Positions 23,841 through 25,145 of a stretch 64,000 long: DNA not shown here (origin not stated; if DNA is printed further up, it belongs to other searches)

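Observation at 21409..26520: Tightly coupled four-gene operon of unknown function: helical protein, small helical protein, pseudo-duplicated metallopeptidase, giant TPR protein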

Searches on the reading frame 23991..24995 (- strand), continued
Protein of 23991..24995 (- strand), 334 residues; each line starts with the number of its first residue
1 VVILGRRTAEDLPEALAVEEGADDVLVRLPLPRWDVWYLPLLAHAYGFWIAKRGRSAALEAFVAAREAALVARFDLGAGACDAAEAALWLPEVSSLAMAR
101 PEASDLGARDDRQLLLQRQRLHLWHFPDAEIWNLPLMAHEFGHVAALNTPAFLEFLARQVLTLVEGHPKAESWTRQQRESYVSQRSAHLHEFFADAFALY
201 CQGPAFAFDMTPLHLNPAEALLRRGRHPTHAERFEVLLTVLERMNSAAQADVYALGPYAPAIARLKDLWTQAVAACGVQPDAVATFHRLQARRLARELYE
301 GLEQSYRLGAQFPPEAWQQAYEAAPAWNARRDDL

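Call 70: search_protein_families(library=padloc, proteins=[L019:3119-4249:+, L019:4246-5400:+, L019:5419-6789:+, L019:6793-9216:+, L026:1156-2325:+, L026:2337-3494:+, L026:3642-5093:+, L026:5097-8867:+, L014:17588-19345:+, L024:7341-8504:+], max_evalue=0.1)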
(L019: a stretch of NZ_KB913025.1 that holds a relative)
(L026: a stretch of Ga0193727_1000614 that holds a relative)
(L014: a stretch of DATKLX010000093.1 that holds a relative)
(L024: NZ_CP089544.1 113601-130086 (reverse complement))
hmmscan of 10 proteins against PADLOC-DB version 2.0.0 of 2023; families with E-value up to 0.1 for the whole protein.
L019:3119-4249:+ (376 aa): 0 families

L019:4246-5400:+ (384 aa): 1 family
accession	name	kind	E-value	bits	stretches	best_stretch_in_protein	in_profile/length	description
PDLC02739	PbeC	-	0.038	10.7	1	12-93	217-300/644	PbeC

L019:5419-6789:+ (456 aa): 2 families
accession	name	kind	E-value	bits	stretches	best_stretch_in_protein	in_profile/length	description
PDLC00636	ZorA2|ZorA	-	0.012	12.5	1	5-94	253-343/461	MotA/ExbB/TolQ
PDLC02722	PbeC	-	0.027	11.1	1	56-159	190-292/643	PbeC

L019:6793-9216:+ (807 aa): 5 families
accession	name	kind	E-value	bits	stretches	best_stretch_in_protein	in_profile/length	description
PDLC01172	TPR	-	3.9e-08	30.5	1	442-581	272-412/448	TPR repeats containing protein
PDLC04488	PDC-M16B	-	8.9e-07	25.9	1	556-679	253-369/634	-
PDLC04781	PDC-M71B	-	0.00011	19.1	1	227-297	355-426/515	-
PDLC01101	PrimPol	-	0.00046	17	1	511-641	14-102/490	adaptation polymerase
PDLC01171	TPR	-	0.0013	15.8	0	173-345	147-307/504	TPR repeats containing protein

L026:1156-2325:+ (389 aa): 0 families

L026:2337-3494:+ (385 aa): 1 family
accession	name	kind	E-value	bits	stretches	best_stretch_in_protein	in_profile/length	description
PDLC04141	capP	-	0.034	11.6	1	159-216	72-114/242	capP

L026:3642-5093:+ (483 aa): 0 families

L026:5097-8867:+ (1256 aa): 10 families
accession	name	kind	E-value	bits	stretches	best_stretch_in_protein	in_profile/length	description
PDLC01171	TPR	-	1e-21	75.5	5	938-1012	249-323/504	TPR repeats containing protein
PDLC01092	C3a198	-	2.6e-17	60.9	6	527-636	188-306/523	TPR protein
PDLC04781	PDC-M71B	-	1.7e-14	51.5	1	468-538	152-224/515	-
PDLC01172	TPR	-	6.8e-11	39.6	2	337-460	226-355/448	TPR repeats containing protein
PDLC04488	PDC-M16B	-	5.5e-10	36.6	1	315-435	247-376/634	-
PDLC01169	TPR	-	1.5e-07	29.1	0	811-913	154-244/252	TPR repeats containing protein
PDLC04481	PDC-M16B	-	2e-05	21.5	2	315-393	165-242/471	-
PDLC01849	CARF3--CARF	-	0.00011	19.9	0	437-470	139-172/197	-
PDLC04483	PDC-M16B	-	0.0099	12.5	0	505-543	183-221/537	-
PDLC01101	PrimPol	-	0.046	10.4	0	457-534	23-101/490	adaptation polymerase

L014:17588-19345:+ (585 aa): 0 families

L024:7341-8504:+ (387 aa): 0 families

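Call 73: search_protein_families(library=pfam, alignment_id=A9, max_evalue=0.00001)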
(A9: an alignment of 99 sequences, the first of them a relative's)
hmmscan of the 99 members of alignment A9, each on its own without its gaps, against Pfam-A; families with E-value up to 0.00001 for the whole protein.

A. member 1, L004:7-558:+ (183 aa): 0 families

B. families by the number of members that match (of 99 scanned): 114 families (the first 25 are shown)
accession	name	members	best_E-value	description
PF00771.25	FHIPEP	5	2.3e-30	FHIPEP family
PF12728.13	HTH_17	4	6.8e-13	Helix-turn-helix domain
PF00072.30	Response_reg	3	5e-31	Response regulator receiver domain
PF00082.27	Peptidase_S8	2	2.7e-46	Subtilase family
PF14559.12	TPR_19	2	1.9e-24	Tetratricopeptide repeat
PF07719.23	TPR_2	2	8.4e-24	Tetratricopeptide repeat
PF13432.12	TPR_16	2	2.7e-21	Tetratricopeptide repeat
PF03551.20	PadR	2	3.9e-21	Transcriptional regulator PadR-like family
PF00515.34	TPR_1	2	7.1e-20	Tetratricopeptide repeat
PF13428.12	TPR_14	2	1.2e-18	Tetratricopeptide repeat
PF13181.12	TPR_8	2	1.7e-16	Tetratricopeptide repeat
PF13424.12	TPR_12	2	1.3e-14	Tetratricopeptide repeat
PF00872.24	Transposase_mut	2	2e-14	Transposase, Mutator family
PF00376.29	MerR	2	1.4e-13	MerR family regulatory protein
PF13431.12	TPR_17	2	1.6e-12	Tetratricopeptide repeat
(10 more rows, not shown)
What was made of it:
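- Flanking genes are mostly metabolic (call 73).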

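Call 74: search_protein_families(library=padloc, alignment_id=A9, max_evalue=0.00001)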
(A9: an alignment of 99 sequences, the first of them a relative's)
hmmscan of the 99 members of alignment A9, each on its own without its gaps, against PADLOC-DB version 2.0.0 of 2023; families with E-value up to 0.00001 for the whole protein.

A. member 1, L004:7-558:+ (183 aa): 0 families

B. families by the number of members that match (of 99 scanned): 58 families (the first 25 are shown)
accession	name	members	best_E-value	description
PDLC04133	mad1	4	1.5e-09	mads_1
PDLC03014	subtilase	2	1.1e-32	-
PDLC02864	DpdF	1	1.2e-256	DpdF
PDLC02861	DpdF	1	1.7e-251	DpdF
PDLC02870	DpdF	1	1.4e-156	DpdF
PDLC03928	PsyrT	1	6.8e-101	-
PDLC02865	DpdF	1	1.2e-88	DpdF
PDLC02859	DpdF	1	1.4e-61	DpdF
PDLC02863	DpdF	1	9.2e-54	DpdF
PDLC02868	DpdF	1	4.8e-50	DpdF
PDLC01089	C3a193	1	1.9e-47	poss. alt. Cas3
PDLC02872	DpdF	1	1.3e-39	DpdF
PDLC01247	DEDDh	1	9.8e-39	"CAS-I,CAS-II,CAS-III,CAS-IV,CAS-V,CAS-VI; associated"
PDLC02855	DpdF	1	5.6e-37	DpdF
PDLC05028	PDC-S48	1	4.4e-34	-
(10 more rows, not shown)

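Call 81: fold_search(model_id=the predicted structure, library=viral)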
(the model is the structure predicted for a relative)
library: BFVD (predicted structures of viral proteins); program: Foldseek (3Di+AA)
matches with E <= 10: 87; with E <= 0.001: 0
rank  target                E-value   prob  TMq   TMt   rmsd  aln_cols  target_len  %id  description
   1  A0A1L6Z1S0            8.9e-01  0.04  0.12  0.12  24.1       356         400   12  (no name in the UniProt tables at hand)
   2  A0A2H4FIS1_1          1.5e+00  0.04  0.14  0.08  22.3       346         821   12  Polyprotein (Fragment) [Bovine viral diarrhea virus 2]
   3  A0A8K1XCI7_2          1.6e+00  0.05  0.11  0.06  18.5       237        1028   13  RNA-directed RNA polymerase L [Hangzhou zicrona caerulea xinmovirus 1]
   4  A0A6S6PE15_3          1.7e+00  0.03  0.11  0.05  24.3       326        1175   13  (no name in the UniProt tables at hand)
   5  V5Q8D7                2.0e+00  0.05  0.12  0.16  16.1       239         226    7  Uncharacterized protein [Xylella phage Sano]
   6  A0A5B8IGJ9            2.2e+00  0.07  0.20  0.23  19.9       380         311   10  Uncharacterized protein [Mimiviridae sp. ChoanoV1]
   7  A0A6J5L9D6            2.2e+00  0.05  0.11  0.12  19.1       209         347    9  Uncharacterized protein [uncultured Caudovirales phage]
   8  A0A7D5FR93            2.5e+00  0.04  0.16  0.14  24.3       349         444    9  Tape measure protein [Gordonia phage Magel]
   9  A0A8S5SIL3            2.5e+00  0.04  0.16  0.09  25.8       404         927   11  Tail tape measure (Fragment) [Siphoviridae sp. ctSuy3]
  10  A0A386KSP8            2.5e+00  0.03  0.12  0.15  21.9       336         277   16  Uncharacterized protein [Caulobacter phage Kronos]
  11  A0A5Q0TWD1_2          2.6e+00  0.03  0.13  0.07  19.4       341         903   15  RNA-dependent RNA polymerase [Vittskovle virus]
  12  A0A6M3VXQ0            3.1e+00  0.05  0.14  0.16  15.9       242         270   12  Putative transcription initiation factor B [Saccharolobus solfataricus rod-shaped virus 1]
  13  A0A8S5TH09            3.1e+00  0.01  0.09  0.06  45.2       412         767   10  Uncharacterized protein [Myoviridae sp. ctIty1]
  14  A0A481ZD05            3.4e+00  0.02  0.13  0.13  22.7       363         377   12  F-box domain-containing protein [Pithovirus LCPAC403]
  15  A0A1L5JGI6            3.6e+00  0.02  0.09  0.11  20.4       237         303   13  ORF18 [Plodia interpunctella granulovirus]
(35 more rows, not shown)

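Call 87: find_related_loci(query=A4, collection=viral_contigs, flank=8000)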
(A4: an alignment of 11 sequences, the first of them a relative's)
Query A4 (369 aa) in viral_contigs; peptide patterns used: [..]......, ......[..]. (x = any residue, [..] = any of these).
280 stretches matched a pattern, but none encodes a relative of the query by tblastn (E <= 1e-3).

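Call 88: find_related_loci(query=A8, collection=viral_contigs, flank=8000)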
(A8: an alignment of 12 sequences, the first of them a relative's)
Query A8 (398 aa) in viral_contigs; peptide patterns used: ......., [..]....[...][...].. (x = any residue, [..] = any of these).
135 stretches matched a pattern, but none encodes a relative of the query by tblastn (E <= 1e-3).

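Call 90: search_protein_families(library=pfam, proteins=[P0116, P0120, P0119, P0130, P0150, P0059, P0056, P0141, P0045, P0068], max_evalue=0.01)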
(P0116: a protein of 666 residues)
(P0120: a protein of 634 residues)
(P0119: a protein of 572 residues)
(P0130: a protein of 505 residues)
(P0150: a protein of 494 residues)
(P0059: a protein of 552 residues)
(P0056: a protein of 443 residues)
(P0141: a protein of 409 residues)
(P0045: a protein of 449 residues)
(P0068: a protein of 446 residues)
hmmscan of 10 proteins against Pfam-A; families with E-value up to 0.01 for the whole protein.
P0116 (666 aa): 2 families
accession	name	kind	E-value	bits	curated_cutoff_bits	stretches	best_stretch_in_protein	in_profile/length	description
PF08357.16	SEFIR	-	4.1e-14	53.5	23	1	15-140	2-137/150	SEFIR domain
PF13676.11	TIR_2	-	2.4e-13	51.1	28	1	16-144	1-108/122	TIR domain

P0120 (634 aa): 2 families
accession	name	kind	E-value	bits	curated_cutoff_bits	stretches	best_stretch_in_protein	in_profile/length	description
PF13676.11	TIR_2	-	2.2e-15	57.7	28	1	7-112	1-105/122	TIR domain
PF01582.25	TIR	-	1.4e-06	28.6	21.3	1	12-77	11-74/179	TIR domain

P0119 (572 aa): 0 families

P0130 (505 aa): 0 families

P0150 (494 aa): 1 family
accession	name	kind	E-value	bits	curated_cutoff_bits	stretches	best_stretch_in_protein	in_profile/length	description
PF24918.1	NET2A_C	-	0.0092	16.3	27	0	28-77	70-119/180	NET2A, C-terminal domain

P0059 (552 aa): 0 families

P0056 (443 aa): 0 families

P0141 (409 aa): 0 families

P0045 (449 aa): 0 families

P0068 (446 aa): 0 families
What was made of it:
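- TIR fusions do not fit an export role (call 90).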

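Call 91: find_encoding_contigs(protein=P0116, flank=6000, max_places=3)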
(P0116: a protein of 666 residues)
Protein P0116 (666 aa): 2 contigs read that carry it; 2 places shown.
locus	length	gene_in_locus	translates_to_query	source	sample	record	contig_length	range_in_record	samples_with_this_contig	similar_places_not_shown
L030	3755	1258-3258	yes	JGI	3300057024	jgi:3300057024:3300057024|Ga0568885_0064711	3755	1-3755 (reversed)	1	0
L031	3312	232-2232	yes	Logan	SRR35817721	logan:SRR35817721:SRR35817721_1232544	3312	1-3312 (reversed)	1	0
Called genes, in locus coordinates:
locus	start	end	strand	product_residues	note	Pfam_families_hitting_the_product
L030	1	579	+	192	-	?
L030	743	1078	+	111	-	PF02545:Maf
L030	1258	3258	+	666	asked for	PF08357:SEFIR, PF13676:TIR_2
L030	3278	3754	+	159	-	?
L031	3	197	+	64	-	?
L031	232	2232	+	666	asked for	PF08357:SEFIR, PF13676:TIR_2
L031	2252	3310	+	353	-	?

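Call 92: find_encoding_contigs(protein=P0120, flank=6000, max_places=3)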
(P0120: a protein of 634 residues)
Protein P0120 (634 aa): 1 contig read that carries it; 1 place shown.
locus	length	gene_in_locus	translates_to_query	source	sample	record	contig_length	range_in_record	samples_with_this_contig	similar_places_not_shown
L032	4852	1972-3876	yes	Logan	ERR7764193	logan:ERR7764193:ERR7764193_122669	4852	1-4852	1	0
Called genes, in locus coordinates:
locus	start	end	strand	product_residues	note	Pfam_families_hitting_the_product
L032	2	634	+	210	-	?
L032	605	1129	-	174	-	PF02620:YceD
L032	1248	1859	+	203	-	PF02545:Maf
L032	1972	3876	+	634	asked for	PF01582:TIR (weak), PF13676:TIR_2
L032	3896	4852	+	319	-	?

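Call 94: search_protein_families(library=pfam, proteins=[L031:2252-3310:+, L032:3896-4852:+, L030:3278-3754:+, L022:6101-6553:+, L005:6650-7447:+], max_evalue=0.01)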
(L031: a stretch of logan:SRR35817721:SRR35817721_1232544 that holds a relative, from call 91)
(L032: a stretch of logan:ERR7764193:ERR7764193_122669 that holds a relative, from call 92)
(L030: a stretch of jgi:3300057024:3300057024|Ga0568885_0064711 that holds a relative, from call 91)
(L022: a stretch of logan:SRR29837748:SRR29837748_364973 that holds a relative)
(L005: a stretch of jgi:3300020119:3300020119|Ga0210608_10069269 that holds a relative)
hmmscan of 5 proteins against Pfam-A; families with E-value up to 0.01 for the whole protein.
L031:2252-3310:+ (353 aa): 29 families (the best 25 are shown)
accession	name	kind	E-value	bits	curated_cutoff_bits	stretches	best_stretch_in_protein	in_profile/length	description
PF07719.23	TPR_2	-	1.8e-28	96.7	27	2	173-205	2-34/34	Tetratricopeptide repeat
PF00515.34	TPR_1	-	1.7e-25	88.1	27.8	2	174-205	3-34/34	Tetratricopeptide repeat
PF13424.12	TPR_12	-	2.5e-25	88.9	30.1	4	174-235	5-74/77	Tetratricopeptide repeat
PF14559.12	TPR_19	-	3e-22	79.1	25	4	153-213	6-66/68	Tetratricopeptide repeat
PF13181.12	TPR_8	-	1.2e-18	66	25.7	1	298-327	5-34/34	Tetratricopeptide repeat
PF13428.12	TPR_14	-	4.4e-18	64.4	23.5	2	173-214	2-43/44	Tetratricopeptide repeat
PF13432.12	TPR_16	-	3.8e-16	59.6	32.7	3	274-328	11-65/65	Tetratricopeptide repeat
PF13431.12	TPR_17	-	5.7e-16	57.8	24.4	0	284-315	3-34/34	Tetratricopeptide repeat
PF13176.12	TPR_7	-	1.4e-14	53.3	27.9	0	212-234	5-27/36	Tetratricopeptide repeat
PF13374.12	TPR_10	-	3.2e-14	52.8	27.5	1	174-201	4-31/42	Tetratricopeptide repeat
PF12895.13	ANAPC3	-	7.6e-14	52.2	27.2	2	152-231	3-81/82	Anaphase-promoting complex, cyclosome, subunit 3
PF13414.12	TPR_11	-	1.1e-13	51.1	26.8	1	301-328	1-28/42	TPR repeat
PF23914.1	TPR_CcmH_CycH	-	3.2e-11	43.8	42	1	96-205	50-154/158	Cytochrome c-type biogenesis protein H TPR domain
PF13371.12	TPR_9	-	3.4e-11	43.4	35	1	274-330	9-65/73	Tetratricopeptide repeat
PF13174.12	TPR_6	-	3.6e-10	40.2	26.3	0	212-231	6-25/33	Tetratricopeptide repeat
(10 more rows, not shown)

L032:3896-4852:+ (319 aa): 27 families (the best 25 are shown)
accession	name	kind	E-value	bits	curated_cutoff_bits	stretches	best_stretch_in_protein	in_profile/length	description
PF07719.23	TPR_2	-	3.3e-25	86.5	27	1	174-205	3-34/34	Tetratricopeptide repeat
PF13432.12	TPR_16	-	6.1e-23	81.3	32.7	3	179-233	4-58/65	Tetratricopeptide repeat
PF00515.34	TPR_1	-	5.5e-22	77.1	27.8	1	174-205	3-34/34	Tetratricopeptide repeat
PF13424.12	TPR_12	-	4.1e-18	65.8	30.1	2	174-232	5-71/77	Tetratricopeptide repeat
PF14559.12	TPR_19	-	4.2e-17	62.7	25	2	184-232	3-51/68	Tetratricopeptide repeat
PF13181.12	TPR_8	-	1.6e-16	59.4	25.7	2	178-205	7-34/34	Tetratricopeptide repeat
PF13431.12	TPR_17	-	4.8e-14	51.8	24.4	1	195-226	2-33/34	Tetratricopeptide repeat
PF12895.13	ANAPC3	-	5.6e-13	49.4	27.2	2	151-231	2-81/82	Anaphase-promoting complex, cyclosome, subunit 3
PF13428.12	TPR_14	-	7.7e-13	48.2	23.5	1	175-214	4-43/44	Tetratricopeptide repeat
PF13176.12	TPR_7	-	4.1e-11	42.5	27.9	0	211-233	4-26/36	Tetratricopeptide repeat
PF13414.12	TPR_11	-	1.8e-10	40.8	26.8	0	182-220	4-42/42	TPR repeat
PF13174.12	TPR_6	-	2.1e-08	34.7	26.3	0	212-231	6-25/33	Tetratricopeptide repeat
PF13374.12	TPR_10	-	3e-06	27.5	27.5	0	173-200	3-30/42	Tetratricopeptide repeat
PF13371.12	TPR_9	-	1.2e-05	25.6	35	0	277-318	12-53/73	Tetratricopeptide repeat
PF25064.1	ARM_TT21_5th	-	2.5e-05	25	27.8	0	149-203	12-66/117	TT21 fifth ARM repeats domain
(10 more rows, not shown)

L030:3278-3754:+ (159 aa): 2 families
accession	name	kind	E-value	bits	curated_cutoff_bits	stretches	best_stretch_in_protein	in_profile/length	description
PF13424.12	TPR_12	-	0.0011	19.5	30.1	1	97-158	4-65/77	Tetratricopeptide repeat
PF07719.23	TPR_2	-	0.0024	18.3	27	0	96-126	1-31/34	Tetratricopeptide repeat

L022:6101-6553:+ (150 aa): 0 families

L005:6650-7447:+ (265 aa): 5 families
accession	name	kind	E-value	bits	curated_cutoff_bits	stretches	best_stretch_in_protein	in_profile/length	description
PF05911.16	FPP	-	0.00077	18.3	40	1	54-160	721-822/871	Filament-like plant protein, long coiled-coil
PF23129.1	DotZ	-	0.0015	18.6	27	1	79-147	196-264/293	DotZ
PF08702.15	Fib_alpha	-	0.006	17.2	29.9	0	61-151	36-132/143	Fibrinogen alpha/beta chain family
PF10186.14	ATG14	-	0.0066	16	33.2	1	64-140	27-102/347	Vacuolar sorting 38 and autophagy-related subunit 14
PF06160.17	EzrA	-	0.0088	14.8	39.6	0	91-149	370-428/557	Septation ring formation regulator, EzrA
